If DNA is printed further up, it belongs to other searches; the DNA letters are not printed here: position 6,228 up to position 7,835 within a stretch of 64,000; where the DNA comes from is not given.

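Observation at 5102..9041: Tightly overlapping four-gene operon: SpeH-like pyruvoyl decarboxylase, FemAB/GNAT-fold transferase, ATP-grasp ligase, fold-III PLP decarboxylase; candidate undescribed amine/amide small-molecule pathway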

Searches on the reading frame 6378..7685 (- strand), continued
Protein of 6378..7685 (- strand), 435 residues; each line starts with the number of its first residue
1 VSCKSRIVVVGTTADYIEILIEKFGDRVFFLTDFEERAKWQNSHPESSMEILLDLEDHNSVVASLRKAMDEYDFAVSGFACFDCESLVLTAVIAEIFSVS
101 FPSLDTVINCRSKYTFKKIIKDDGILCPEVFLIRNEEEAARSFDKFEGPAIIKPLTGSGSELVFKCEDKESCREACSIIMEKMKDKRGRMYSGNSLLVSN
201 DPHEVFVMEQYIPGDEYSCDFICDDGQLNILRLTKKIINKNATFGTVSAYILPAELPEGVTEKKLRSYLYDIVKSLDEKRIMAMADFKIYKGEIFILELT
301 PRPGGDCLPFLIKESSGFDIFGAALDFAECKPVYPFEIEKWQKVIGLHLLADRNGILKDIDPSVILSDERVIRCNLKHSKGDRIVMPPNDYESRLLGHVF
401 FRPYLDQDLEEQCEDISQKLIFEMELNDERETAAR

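Call 70: search_protein_families(library=pfam, proteins=[L056:10645-11385:+, L057:6759-7526:+, L034:10756-11484:+, L074:11561-12850:+, L078:10584-11141:+, L078:11195-12301:+, L078:5681-6124:+, L028:10747-11676:+, L087:12719-13816:+, L056:4592-5833:+], max_evalue=0.001)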
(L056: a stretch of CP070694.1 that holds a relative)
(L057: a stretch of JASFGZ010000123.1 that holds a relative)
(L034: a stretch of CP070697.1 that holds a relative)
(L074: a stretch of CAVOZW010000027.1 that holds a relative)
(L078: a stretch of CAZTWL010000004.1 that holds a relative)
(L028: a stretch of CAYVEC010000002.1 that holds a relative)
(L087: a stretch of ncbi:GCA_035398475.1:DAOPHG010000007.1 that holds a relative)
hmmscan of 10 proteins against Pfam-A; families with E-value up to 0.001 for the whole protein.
L056:10645-11385:+ (246 aa): 3 families
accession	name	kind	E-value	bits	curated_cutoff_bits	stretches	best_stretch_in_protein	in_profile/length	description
PF13529.12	Peptidase_C39_2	-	2.6e-08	35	24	0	168-196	114-142/143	Peptidase_C39 like family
PF03412.21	Peptidase_C39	-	2.9e-05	24.4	22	0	11-77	6-71/133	Peptidase C39 family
PF09778.15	Guanylate_cyc_2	-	0.00056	19.8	28.1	1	173-214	159-200/212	Guanylylate cyclase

L057:6759-7526:+ (255 aa): 2 families
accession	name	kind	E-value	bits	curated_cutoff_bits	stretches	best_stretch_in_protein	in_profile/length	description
PF13529.12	Peptidase_C39_2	-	1.3e-08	35.9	24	0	168-196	114-142/143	Peptidase_C39 like family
PF03412.21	Peptidase_C39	-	7e-07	29.6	22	0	11-77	6-71/133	Peptidase C39 family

L034:10756-11484:+ (242 aa): 3 families
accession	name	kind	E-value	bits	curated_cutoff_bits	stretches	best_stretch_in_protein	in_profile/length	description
PF13529.12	Peptidase_C39_2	-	3.5e-09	37.8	24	0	156-196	112-142/143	Peptidase_C39 like family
PF03412.21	Peptidase_C39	-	9.4e-07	29.2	22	1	9-74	4-68/133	Peptidase C39 family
PF09778.15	Guanylate_cyc_2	-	0.00091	19.1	28.1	0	173-202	159-188/212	Guanylylate cyclase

L074:11561-12850:+ (429 aa): 1 family
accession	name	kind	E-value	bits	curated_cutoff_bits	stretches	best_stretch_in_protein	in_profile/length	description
PF00202.27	Aminotran_3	-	8e-100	334.8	30.5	1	34-426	4-402/403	Aminotransferase class-III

L078:10584-11141:+ (185 aa): 0 families

L078:11195-12301:+ (368 aa): 0 families

L078:5681-6124:+ (147 aa): 1 family
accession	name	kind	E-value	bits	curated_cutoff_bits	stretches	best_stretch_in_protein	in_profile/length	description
PF02537.21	CRCB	-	4e-30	104.6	32.9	1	20-132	1-103/103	CrcB-like protein, Camphor Resistance (CrcB)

L028:10747-11676:+ (309 aa): 1 family
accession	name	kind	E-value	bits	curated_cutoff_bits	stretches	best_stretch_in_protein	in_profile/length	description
PF07589.16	PEP-CTERM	-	2.4e-05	24.7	20.7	1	284-307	1-24/24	PEP-CTERM motif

L087:12719-13816:+ (365 aa): 0 families

L056:4592-5833:+ (413 aa): 3 families
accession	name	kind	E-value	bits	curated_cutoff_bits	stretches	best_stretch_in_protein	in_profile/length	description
PF01546.33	Peptidase_M20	-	1.9e-27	97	24.6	1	83-407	3-205/206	Peptidase family M20/M25/M40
PF04389.22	Peptidase_M28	-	3e-06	27.5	21.3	1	65-132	1-68/193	Peptidase family M28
PF07687.19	M20_dimer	-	0.00029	21.2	21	1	217-312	8-103/107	Peptidase dimerisation domain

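Call 74: search_protein_families(library=pfam, proteins=[L013:10839-12728:+, L013:12741-13070:+, L013:13430-13843:+, L013:14341-14760:+, L013:14774-15454:+, L013:15719-17224:+], max_evalue=0.001)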
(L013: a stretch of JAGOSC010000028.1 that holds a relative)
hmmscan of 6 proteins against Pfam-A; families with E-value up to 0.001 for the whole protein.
L013:10839-12728:+ (629 aa): 1 family
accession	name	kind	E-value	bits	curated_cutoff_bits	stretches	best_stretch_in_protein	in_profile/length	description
PF16260.11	DUF4914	-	0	1020.3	25.7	1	12-623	1-611/612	Domain of unknown function (DUF4914)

L013:12741-13070:+ (109 aa): 2 families
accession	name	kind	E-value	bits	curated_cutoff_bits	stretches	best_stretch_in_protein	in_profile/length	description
PF04342.18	DMT_6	-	3.6e-48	162.6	25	1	3-106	1-104/104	Putative member of DMT superfamily (DUF486)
PF00892.27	EamA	-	0.00017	22.3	28.2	1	7-106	39-134/135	EamA-like transporter family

L013:13430-13843:+ (137 aa): 1 family
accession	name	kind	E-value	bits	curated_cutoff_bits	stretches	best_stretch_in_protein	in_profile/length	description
PF02675.21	AdoMet_dc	-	1.3e-21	77.3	25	1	30-133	4-103/107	S-adenosylmethionine decarboxylase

L013:14341-14760:+ (139 aa): 1 family
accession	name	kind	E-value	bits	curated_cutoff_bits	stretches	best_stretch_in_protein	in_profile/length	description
PF01475.25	FUR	-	2.5e-25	89.4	23.1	1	13-130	2-120/121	Ferric uptake regulator family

L013:14774-15454:+ (226 aa): 0 families

L013:15719-17224:+ (501 aa): 6 families
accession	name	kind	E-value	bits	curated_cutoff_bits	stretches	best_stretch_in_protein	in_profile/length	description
PF01406.26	tRNA-synt_1e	-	3.1e-121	404.8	27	1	28-324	2-299/301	tRNA synthetases class I (C) catalytic domain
PF09190.17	DALR_2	-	2.5e-10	41.2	22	1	368-425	3-56/57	DALR domain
PF01921.24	tRNA-synt_1f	-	7.3e-10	38.7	27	1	271-329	275-333/360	tRNA synthetases class I (K)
PF09334.17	tRNA-synt_1g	-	9.1e-10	38.3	20.1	1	262-309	311-358/391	tRNA synthetases class I (M)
PF00133.28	tRNA-synt_1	-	1.3e-06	27.9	22.7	1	234-316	330-413/414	tRNA synthetases class I (I, L, M and V)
PF23493.1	CysS_C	-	6e-06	26.7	23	1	451-494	8-51/51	Cysteinyl-tRNA ligase anticodon binding domain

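Call 77: search_solved_structures(query=A1, max_evalue=0.001, show_alignments=2)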
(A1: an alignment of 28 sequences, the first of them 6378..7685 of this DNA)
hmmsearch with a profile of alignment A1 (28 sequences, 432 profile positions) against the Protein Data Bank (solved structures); distinct sequences matched with E-value up to 0.001: 30.
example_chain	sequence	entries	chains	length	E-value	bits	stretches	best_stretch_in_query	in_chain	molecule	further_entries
4dim_A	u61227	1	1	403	3.9e-28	101.6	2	200-423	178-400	Phosphoribosylglycinamide synthetase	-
3vot_A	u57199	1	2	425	2.7e-17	65.9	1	83-385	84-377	L-amino acid ligase, BL00235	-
3r23_A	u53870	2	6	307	2e-09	39.9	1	95-178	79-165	D-alanine--D-alanine ligase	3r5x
4wd3_A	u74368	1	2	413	5.5e-09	38.5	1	85-385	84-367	L-amino acid ligase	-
3wo1_A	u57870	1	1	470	2.2e-07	33.2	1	94-328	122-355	Alanine-anticapsin ligase BacD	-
3wnz_A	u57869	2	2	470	4.5e-07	32.2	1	94-328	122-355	Alanine-anticapsin ligase BacD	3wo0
3vmm_A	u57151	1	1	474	4.6e-07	32.1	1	94-328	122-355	Alanine-anticapsin ligase BacD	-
3vpd_A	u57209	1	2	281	5.6e-07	31.9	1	102-200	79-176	Ribosomal protein S6 modification protein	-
1ce8_A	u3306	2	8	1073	6.6e-07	31.6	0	207-304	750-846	PROTEIN (CARBAMOYL-PHOSPHATE SYNTHASE) | carbamoyl phosphate synthetase large chain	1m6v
1bxr_A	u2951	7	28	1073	6.6e-07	31.6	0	207-304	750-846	CARBAMOYL-PHOSPHATE SYNTHASE | CARBAMOYL PHOSPHATE SYNTHETASE: LARGE SUBUNIT | CARBAMOYL PHOSPHATE SYNTHETASE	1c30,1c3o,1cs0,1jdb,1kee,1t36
30vh_A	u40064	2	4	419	1.7e-06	30.3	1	87-184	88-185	L-amino acid ligase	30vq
2yrw_A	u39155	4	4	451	2.3e-06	29.8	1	91-280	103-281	Phosphoribosylglycinamide synthetase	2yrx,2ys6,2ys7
5d8d_A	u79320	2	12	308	2.6e-06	29.7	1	111-177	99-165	D-alanine--D-alanine ligase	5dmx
7lgm_A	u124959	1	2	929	3.5e-06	29.2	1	103-177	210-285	Cyanophycin synthase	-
3ouu_A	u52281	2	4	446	5e-06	28.7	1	97-339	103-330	Biotin carboxylase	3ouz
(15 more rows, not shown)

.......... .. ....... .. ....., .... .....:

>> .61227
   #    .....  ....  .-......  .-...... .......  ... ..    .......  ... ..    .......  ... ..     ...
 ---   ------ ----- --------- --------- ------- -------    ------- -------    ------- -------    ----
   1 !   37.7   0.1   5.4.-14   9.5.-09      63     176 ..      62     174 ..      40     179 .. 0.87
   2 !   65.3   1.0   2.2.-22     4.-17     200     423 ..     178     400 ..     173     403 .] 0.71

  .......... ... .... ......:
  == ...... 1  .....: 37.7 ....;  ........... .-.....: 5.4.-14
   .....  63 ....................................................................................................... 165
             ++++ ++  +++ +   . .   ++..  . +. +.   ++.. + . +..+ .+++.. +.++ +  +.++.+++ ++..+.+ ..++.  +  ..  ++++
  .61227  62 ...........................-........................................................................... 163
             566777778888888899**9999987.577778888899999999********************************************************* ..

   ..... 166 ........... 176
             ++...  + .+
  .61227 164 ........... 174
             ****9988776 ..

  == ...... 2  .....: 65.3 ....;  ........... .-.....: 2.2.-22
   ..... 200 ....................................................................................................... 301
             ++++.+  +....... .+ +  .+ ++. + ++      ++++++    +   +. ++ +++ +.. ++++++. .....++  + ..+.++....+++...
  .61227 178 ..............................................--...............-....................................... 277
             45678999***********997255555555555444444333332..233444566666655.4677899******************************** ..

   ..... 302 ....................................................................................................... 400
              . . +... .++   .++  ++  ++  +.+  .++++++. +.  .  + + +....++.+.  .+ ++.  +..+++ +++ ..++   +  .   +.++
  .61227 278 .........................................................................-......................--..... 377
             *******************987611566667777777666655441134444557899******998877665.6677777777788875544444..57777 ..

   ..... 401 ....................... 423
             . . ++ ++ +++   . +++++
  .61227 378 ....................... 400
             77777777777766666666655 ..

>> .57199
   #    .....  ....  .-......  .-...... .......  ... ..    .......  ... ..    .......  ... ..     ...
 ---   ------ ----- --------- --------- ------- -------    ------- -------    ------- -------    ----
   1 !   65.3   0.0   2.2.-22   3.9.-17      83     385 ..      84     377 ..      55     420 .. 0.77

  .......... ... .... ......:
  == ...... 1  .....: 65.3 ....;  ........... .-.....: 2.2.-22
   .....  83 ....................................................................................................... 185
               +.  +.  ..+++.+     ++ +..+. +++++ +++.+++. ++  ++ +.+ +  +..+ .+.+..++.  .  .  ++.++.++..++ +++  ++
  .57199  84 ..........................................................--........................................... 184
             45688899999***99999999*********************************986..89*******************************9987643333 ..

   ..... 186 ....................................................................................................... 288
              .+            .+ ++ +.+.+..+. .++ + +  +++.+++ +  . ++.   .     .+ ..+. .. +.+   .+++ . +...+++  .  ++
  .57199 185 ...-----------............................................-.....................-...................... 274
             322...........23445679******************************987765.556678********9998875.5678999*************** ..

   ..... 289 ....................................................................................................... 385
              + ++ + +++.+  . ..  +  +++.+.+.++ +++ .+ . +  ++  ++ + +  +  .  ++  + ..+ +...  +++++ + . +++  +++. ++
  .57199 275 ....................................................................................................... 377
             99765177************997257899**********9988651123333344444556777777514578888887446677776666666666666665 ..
